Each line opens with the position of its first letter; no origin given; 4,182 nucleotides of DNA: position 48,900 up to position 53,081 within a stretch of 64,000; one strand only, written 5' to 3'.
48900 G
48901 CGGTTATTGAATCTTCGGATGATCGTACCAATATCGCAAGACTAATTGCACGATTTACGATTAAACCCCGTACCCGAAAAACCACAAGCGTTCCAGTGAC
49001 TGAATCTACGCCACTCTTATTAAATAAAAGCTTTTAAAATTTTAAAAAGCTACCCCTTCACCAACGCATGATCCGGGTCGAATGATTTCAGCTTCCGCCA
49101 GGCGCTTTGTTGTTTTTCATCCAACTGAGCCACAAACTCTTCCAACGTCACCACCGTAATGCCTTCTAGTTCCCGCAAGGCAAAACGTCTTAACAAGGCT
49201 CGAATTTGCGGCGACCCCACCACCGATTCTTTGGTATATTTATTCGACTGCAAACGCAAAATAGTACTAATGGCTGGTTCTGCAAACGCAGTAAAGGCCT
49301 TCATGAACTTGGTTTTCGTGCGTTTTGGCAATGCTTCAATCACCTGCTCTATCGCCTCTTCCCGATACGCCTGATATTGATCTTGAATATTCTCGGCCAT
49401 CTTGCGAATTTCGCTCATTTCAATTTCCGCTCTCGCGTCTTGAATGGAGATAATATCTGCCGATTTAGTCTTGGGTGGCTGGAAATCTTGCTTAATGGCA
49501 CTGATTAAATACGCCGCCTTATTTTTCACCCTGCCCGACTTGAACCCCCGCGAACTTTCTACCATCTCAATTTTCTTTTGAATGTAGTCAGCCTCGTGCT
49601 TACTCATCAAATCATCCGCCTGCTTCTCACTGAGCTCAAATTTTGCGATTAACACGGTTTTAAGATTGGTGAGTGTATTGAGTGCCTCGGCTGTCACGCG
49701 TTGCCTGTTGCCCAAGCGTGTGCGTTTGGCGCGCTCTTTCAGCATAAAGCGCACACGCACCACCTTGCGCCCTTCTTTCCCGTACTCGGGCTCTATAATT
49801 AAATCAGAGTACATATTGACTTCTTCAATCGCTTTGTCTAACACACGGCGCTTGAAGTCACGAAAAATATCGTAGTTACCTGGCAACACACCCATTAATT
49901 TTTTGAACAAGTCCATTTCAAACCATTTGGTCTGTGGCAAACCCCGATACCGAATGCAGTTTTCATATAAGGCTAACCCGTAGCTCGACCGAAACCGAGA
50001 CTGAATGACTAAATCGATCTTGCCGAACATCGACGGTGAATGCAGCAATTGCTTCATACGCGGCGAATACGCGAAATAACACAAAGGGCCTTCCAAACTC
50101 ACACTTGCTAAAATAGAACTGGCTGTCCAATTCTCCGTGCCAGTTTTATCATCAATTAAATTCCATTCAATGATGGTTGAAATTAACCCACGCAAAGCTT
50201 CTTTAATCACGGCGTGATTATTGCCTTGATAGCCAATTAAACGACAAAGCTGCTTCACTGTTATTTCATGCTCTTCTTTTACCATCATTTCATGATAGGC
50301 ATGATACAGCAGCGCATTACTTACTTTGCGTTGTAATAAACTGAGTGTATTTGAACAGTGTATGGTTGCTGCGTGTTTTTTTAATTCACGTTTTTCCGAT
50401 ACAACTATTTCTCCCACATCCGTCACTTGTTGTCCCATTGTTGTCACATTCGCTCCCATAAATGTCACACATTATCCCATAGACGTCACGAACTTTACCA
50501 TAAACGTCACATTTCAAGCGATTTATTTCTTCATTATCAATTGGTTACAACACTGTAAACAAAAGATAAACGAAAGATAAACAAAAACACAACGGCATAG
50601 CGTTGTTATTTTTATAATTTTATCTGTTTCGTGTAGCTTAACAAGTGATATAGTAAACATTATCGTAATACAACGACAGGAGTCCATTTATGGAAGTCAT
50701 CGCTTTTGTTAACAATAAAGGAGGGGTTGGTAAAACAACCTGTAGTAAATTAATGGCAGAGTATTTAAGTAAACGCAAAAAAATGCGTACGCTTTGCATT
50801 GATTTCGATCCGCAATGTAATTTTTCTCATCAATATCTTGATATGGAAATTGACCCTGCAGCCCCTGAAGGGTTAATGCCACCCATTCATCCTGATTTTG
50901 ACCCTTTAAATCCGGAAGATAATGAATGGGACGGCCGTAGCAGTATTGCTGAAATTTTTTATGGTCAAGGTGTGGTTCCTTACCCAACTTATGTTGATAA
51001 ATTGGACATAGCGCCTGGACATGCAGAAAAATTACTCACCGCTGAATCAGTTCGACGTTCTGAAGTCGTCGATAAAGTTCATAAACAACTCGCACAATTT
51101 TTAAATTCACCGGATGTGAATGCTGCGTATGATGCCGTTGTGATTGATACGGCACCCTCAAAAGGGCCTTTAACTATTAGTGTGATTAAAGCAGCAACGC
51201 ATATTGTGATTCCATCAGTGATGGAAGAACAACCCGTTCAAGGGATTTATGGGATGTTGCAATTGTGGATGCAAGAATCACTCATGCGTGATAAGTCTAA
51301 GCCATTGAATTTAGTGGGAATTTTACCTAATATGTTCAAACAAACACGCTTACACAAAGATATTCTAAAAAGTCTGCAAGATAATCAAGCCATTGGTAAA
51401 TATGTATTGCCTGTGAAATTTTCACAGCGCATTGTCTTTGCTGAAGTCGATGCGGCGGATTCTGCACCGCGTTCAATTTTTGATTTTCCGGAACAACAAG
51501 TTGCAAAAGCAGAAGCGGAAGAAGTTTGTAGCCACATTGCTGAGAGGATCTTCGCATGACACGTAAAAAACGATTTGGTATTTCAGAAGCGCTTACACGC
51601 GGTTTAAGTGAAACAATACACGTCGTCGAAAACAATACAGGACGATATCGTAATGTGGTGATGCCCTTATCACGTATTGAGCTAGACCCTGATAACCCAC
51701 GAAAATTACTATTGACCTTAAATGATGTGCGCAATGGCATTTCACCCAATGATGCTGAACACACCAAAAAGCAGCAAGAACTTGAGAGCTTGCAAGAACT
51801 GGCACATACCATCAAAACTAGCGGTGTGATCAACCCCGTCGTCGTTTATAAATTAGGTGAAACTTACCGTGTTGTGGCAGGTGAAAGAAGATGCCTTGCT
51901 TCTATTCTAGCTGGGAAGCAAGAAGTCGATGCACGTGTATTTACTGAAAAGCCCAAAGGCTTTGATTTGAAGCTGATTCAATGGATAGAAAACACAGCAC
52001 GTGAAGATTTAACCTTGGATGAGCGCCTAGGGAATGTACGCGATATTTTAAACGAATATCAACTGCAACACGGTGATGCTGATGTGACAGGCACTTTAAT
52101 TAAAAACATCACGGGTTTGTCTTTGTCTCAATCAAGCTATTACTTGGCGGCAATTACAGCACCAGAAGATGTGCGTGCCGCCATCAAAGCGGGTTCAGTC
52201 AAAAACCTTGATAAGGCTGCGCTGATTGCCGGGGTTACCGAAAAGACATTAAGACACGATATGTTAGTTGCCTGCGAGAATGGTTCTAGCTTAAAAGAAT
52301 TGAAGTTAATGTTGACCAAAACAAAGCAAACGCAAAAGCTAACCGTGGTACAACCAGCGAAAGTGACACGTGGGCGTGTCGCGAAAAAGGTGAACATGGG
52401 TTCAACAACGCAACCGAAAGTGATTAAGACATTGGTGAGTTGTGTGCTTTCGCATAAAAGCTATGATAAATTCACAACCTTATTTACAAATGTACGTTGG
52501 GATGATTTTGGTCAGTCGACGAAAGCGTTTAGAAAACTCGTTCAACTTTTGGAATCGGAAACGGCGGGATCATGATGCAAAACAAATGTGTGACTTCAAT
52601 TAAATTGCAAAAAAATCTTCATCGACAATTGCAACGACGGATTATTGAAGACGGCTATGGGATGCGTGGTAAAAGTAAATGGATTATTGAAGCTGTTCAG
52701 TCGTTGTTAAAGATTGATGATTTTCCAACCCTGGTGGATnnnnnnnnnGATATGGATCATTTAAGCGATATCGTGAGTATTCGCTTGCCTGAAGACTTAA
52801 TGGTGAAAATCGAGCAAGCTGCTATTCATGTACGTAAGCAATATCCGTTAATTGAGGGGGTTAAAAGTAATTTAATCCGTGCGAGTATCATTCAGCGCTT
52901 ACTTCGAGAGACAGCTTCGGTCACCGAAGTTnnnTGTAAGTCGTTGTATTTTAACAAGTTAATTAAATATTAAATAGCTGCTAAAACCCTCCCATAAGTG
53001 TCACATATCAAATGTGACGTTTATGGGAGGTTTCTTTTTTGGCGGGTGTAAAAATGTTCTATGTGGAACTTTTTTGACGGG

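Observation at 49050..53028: Complete plasmid-type minimal replicon embedded among core metabolic and flagellar genes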

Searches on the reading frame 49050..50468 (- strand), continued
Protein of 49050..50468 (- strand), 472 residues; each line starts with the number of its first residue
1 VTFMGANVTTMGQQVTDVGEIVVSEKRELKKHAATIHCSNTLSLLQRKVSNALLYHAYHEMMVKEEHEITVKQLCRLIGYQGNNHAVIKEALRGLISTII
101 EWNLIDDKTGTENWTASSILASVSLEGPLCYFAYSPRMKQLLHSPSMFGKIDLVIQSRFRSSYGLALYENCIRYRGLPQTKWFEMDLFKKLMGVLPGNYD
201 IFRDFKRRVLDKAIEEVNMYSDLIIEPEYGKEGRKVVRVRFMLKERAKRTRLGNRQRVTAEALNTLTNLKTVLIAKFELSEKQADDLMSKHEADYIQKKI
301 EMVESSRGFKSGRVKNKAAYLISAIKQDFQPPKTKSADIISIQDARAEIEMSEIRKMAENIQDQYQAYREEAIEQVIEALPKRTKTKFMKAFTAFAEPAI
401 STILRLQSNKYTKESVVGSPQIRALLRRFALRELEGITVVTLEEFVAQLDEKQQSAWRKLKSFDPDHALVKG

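Call 54: find_encoding_contigs(protein=P0080, flank=10000, max_places=2)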
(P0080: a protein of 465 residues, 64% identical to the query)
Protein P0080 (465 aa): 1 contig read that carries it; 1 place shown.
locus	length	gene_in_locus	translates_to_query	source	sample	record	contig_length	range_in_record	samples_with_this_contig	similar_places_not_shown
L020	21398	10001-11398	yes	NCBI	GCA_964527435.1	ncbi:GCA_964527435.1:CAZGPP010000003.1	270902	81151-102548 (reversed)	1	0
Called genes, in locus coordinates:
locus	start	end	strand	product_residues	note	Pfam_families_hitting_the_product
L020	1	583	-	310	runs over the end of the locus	PF07804:HipA_C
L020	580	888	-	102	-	PF13657:Couple_hipA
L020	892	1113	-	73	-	PF13560:HTH_31 (weak), PF01381:HTH_3, PF13443:HTH_26 (weak)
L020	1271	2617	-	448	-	PF13546:DDE_5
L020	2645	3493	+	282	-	PF02195:ParB_N, PF17762:HTH_ParB, PF23552:ParB_C (weak)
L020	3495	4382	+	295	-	PF00078:RVT_1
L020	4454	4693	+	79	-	-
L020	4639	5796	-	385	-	-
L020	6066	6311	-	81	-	-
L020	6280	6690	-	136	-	-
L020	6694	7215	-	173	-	-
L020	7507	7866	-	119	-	-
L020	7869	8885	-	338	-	PF02195:ParB_N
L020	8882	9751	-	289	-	PF01656:CbiA, PF02374:ArsA_ATPase (weak), PF13614:AAA_31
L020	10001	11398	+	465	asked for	PF01051:Rep3_N, PF21205:Rep3_C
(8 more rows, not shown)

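Call 59: get_annotated_region(hit=H3, flank=4000)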
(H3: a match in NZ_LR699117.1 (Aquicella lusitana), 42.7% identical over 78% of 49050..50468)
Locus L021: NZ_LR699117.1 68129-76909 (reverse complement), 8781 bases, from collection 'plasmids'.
description: Aquicella lusitana strain SGT-39 plasmid 4
organism: Aquicella lusitana (NCBI taxid 254246)
taxonomy: Bacteria; Pseudomonadota; Gammaproteobacteria; Legionellales; Coxiellaceae; Aquicella; Aquicella lusitana
host: -; source: Borehole HDN1, spa; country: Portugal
typing (MOB-suite, as given by PLSDB): non-mobilizable
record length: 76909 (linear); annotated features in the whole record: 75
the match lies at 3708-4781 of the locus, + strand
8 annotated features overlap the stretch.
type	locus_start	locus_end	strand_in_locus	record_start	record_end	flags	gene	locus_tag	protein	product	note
CDS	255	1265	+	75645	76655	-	-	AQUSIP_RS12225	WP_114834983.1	ParB/RepB/Spo0J family partition protein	-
CDS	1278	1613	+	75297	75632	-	-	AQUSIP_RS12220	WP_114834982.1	hypothetical protein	-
CDS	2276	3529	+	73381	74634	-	ltrA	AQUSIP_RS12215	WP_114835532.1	group II intron reverse transcriptase/maturase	GO:0000373 - Group II intron splicing [Evidence IEA]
CDS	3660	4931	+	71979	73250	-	-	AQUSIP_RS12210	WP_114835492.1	replication initiation protein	GO:0006270 - DNA replication initiation [Evidence IEA]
CDS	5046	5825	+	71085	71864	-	-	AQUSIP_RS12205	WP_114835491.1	type IV toxin-antitoxin system AbiEi family antitoxin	-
CDS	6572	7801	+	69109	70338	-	ltrA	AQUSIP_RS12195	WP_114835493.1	group II intron reverse transcriptase/maturase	GO:0000373 - Group II intron splicing [Evidence IEA]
CDS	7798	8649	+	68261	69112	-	-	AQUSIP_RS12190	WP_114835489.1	nucleotidyl transferase AbiEii/AbiGii toxin family protein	-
CDS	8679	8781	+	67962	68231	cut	-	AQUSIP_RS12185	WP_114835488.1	hypothetical protein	-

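Call 60: get_annotated_region(hit=H25, flank=4000)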
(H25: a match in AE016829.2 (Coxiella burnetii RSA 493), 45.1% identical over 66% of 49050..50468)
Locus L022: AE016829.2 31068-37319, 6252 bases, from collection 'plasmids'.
description: Coxiella burnetii RSA 493 plasmid pQpH1, complete sequence
organism: Coxiella burnetii RSA 493 (NCBI taxid 227377)
taxonomy: Bacteria; Pseudomonadota; Gammaproteobacteria; Legionellales; Coxiellaceae; Coxiella; Coxiella burnetii; Coxiella burnetii RSA 493
host: -; source: -; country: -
typing (MOB-suite, as given by PLSDB): non-mobilizable; replicon rep_cluster_478
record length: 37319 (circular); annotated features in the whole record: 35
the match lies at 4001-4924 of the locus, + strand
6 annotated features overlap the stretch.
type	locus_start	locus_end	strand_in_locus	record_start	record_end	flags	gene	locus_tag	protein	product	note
CDS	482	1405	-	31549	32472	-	parB.1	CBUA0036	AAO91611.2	chromosome partitioning protein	-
CDS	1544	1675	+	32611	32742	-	-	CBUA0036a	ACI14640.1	hypothetical protein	-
CDS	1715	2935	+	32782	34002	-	-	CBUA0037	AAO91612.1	plasmid partition protein A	-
CDS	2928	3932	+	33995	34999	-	parB.2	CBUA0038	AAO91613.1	DNA-binding protein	-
CDS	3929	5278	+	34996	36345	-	-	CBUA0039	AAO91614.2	plasmid replication initiation protein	-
CDS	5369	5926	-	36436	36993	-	-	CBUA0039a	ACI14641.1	hypothetical protein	-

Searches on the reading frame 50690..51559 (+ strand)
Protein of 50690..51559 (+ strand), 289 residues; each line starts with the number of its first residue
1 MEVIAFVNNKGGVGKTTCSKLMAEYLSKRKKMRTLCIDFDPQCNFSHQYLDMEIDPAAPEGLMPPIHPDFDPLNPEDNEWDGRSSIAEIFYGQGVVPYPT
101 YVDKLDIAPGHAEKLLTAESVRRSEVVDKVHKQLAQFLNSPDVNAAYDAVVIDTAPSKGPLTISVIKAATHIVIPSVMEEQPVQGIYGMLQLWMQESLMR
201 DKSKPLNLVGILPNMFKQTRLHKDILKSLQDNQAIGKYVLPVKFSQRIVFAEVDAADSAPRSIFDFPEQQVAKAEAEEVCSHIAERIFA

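Call 3: search_protein_families(library=pfam, proteins=[window:50690-51559:+], max_evalue=0.01)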
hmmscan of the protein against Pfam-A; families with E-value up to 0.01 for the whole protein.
window:50690-51559:+ (289 aa): 6 families
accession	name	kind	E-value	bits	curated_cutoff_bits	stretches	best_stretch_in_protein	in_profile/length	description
PF13614.12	AAA_31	-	3.7e-22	79.5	27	1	1-191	1-162/177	AAA domain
PF01656.29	CbiA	-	7.2e-16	58.7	25.4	1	4-241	1-107/125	CobQ/CobB/MinD/ParA nucleotide binding domain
PF02374.21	ArsA_ATPase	-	3.8e-09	36.6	24.3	1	5-48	4-46/305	Anion-transporting ATPase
PF10609.15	ParA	-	5.8e-05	23.1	27.1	1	2-40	4-41/246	NUBPL iron-transfer P-loop NTPase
PF09140.17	MipZ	-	6.8e-05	22.7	20.7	0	3-58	2-56/262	ATPase MipZ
PF13479.12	AAA_24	-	0.002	18.4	27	0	127-198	48-114/195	AAA domain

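Call 9: find_encoding_contigs(protein=window:50690-51559:+, flank=10000, max_places=6)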
Protein window:50690-51559:+ (289 aa): 23 contigs read that carry it; 4 places shown.
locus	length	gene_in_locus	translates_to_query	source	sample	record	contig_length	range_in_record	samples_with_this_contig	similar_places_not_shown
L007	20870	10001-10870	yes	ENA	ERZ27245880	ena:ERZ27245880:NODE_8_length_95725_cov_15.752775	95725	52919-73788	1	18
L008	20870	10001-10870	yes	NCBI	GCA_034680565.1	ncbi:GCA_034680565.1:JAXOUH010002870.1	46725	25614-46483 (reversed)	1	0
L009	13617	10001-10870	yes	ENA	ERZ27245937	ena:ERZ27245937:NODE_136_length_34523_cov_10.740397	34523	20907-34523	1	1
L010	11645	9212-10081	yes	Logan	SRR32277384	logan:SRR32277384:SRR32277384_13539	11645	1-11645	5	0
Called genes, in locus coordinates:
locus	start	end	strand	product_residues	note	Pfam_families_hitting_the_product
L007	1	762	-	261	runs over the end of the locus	PF00378:ECH_1, PF16113:ECH_2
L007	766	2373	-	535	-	PF01039:Carboxyl_trans, PF03255:ACCA, PF06833:MdcE (faint)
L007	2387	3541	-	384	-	PF02771:Acyl-CoA_dh_N, PF02770:Acyl-CoA_dh_M, PF00441:Acyl-CoA_dh_1, PF08028:Acyl-CoA_dh_2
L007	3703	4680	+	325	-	-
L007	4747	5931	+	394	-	PF17785:PUA_3, PF10672:Methyltrans_SAM, PF02475:TRM5-TYW2_MTfase (weak), PF05175:MTS (weak), PF03602:Cons_hypoth95, PF09445:Methyltransf_15 (weak), PF13847:Methyltransf_31 (weak)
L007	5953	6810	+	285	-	-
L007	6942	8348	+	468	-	-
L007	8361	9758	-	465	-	PF01051:Rep3_N, PF21205:Rep3_C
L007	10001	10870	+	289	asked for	PF01656:CbiA, PF02374:ArsA_ATPase (weak), PF13614:AAA_31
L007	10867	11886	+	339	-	PF02195:ParB_N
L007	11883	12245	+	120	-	-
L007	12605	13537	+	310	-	PF01052:FliMN_C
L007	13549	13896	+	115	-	PF28396:SepQ_C, PF01052:FliMN_C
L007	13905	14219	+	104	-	PF04347:FliO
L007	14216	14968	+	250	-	PF00813:FliP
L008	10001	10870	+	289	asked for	PF01656:CbiA, PF02374:ArsA_ATPase (weak), PF13614:AAA_31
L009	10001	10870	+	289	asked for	PF01656:CbiA, PF02374:ArsA_ATPase (weak), PF13614:AAA_31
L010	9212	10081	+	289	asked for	PF01656:CbiA, PF02374:ArsA_ATPase (weak), PF13614:AAA_31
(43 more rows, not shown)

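Call 23: list_cluster_members(proteins=[window:50690-51559:+, window:51556-52575:+, window:55674-57062:+, window:15621-16919:+, window:7248-8492:+, window:54905-55657:+])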
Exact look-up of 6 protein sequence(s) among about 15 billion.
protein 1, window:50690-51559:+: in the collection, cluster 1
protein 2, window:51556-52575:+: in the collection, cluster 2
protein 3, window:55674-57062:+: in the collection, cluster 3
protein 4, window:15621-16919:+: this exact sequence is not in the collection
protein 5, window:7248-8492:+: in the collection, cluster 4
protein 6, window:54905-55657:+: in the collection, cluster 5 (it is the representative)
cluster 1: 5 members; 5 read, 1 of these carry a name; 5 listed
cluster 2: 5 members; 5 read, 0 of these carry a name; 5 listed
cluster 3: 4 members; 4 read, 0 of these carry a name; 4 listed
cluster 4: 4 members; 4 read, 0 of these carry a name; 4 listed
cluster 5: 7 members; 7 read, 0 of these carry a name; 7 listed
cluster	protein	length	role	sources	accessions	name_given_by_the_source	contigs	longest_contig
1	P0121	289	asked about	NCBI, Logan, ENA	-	-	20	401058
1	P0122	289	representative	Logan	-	-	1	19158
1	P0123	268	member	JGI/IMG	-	chromosome partitioning protein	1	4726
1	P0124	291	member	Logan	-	-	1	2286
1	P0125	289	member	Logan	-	-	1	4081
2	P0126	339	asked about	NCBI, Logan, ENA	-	-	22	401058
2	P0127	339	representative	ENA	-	-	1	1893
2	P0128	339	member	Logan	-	-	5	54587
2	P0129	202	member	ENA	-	-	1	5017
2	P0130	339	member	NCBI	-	-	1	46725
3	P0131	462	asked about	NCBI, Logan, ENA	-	-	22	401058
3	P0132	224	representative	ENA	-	-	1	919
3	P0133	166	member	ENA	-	-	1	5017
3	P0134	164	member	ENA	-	-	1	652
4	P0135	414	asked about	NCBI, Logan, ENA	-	-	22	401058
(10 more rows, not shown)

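Call 47: search_protein_families(library=ncbifam, proteins=[window:50690-51559:+], max_evalue=0.001)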
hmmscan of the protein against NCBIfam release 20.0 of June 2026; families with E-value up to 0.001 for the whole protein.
window:50690-51559:+ (289 aa): 11 families
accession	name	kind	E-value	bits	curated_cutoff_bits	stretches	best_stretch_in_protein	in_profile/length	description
NF041546.1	ParA_partition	equivalog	9e-22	77.6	180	2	121-280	53-201/203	ParA family partition ATPase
TIGR03453.1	partition_RepA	equivalog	4.2e-17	62.1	348.45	1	2-177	105-265/387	plasmid partitioning protein RepA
NF010443.0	PRK13869.1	subfamily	4.7e-14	52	446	1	2-175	122-280/405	plasmid-partitioning protein RepA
TIGR03371.1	cellulose_yhjQ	equivalog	2e-09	37.3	157.85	1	1-48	1-47/246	cellulose biosynthesis protein BcsQ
NF041283.1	PrgP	equivalog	1.4e-08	34.5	400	1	3-46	4-47/297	ParA superfamily DNA segregation protein PrgP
TIGR00345.1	GET3_arsA_TRC40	subfamily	1.6e-07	31.2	135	1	6-48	1-42/299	TRC40/GET3/ArsA family transport-energizing ATPase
NF010259.0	PRK13705.1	equivalog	7.5e-07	28.4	725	1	142-213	230-295/388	plasmid-partitioning protein SopA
NF047398.1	AAA_KGGVGR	domain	1.1e-06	29.1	90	1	1-40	2-40/190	KGGVGR-motif variant AAA ATPase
NF010461.0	PRK13886.1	subfamily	0.00021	20.8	360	1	7-50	8-50/241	conjugal transfer protein TraL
NF041417.1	ArsA_halo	exception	0.00022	20.1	800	0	5-47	15-56/617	arsenical pump-driving ATPase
TIGR04291.1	arsen_driv_ArsA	equivalog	0.00032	19.5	650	0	6-46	7-46/565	arsenical pump-driving ATPase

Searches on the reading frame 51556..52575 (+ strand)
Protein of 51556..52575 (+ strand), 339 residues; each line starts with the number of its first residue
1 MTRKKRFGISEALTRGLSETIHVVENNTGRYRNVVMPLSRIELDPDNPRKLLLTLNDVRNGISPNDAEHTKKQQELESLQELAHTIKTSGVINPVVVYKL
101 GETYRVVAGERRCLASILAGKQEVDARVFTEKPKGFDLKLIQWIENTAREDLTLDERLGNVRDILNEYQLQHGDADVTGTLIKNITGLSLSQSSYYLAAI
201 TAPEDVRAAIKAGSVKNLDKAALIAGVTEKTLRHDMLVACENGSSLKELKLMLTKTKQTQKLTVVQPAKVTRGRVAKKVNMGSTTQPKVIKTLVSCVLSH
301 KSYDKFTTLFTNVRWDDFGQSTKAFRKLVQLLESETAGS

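Call 3: search_protein_families(library=pfam, proteins=[window:51556-52575:+], max_evalue=0.01)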
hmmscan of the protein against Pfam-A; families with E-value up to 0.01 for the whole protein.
window:51556-52575:+ (339 aa): 1 family
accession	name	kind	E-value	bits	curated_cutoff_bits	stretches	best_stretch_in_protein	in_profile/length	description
PF02195.25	ParB_N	-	7e-12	45.7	26.3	1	69-128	17-77/95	ParB N-terminal domain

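Call 47: search_protein_families(library=ncbifam, proteins=[window:51556-52575:+], max_evalue=0.001)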
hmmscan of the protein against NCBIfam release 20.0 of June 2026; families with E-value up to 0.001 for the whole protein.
window:51556-52575:+ (339 aa): 5 families
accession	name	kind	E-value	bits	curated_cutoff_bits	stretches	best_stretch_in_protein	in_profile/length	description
TIGR00180.1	parB_part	domain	1.2e-17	64.3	58.45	1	68-216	18-160/186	ParB/RepB/Spo0J family partition protein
TIGR04285.1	nucleoid_noc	exception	1.1e-16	61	315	1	62-286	10-222/255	nucleoid occlusion protein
TIGR03734.1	PRTRC_parB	hypoth_equivalog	5.9e-11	41.6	278.6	1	74-259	12-192/555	PRTRC system ParB family protein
NF010406.0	PRK13832.1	subfamily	9.5e-08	31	640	1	64-154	16-105/578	plasmid partitioning protein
TIGR03454.1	partition_RepB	equivalog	0.00064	19.2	201.5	0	76-158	85-167/325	plasmid partitioning protein RepB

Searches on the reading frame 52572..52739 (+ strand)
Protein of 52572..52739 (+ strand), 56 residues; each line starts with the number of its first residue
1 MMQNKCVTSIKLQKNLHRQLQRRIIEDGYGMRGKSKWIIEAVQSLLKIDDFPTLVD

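Call 46: search_protein_families(library=pfam, proteins=[window:52572-52739:+], max_evalue=10)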
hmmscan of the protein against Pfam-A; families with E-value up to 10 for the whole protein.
seq(56 aa): 1 family
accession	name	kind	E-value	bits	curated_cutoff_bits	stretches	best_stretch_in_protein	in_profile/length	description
PF22132.1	TilS-like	-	8e-05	22.5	30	1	9-47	8-44/66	TilS-like substrate binding domain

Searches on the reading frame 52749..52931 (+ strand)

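Call 46: search_protein_families(library=pfam, proteins=[window:52749-52931:+], max_evalue=10)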
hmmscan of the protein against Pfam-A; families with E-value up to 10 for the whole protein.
seq(61 aa): 2 families
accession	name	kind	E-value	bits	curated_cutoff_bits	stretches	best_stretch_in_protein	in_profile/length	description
PF01402.27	RHH_1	-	0.082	13.3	20.5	1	9-25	2-18/39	Ribbon-helix-helix protein, copG family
PF11642.13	Blo-t-5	-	0.1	13.1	24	1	12-51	22-61/119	Mite allergen Blo t 5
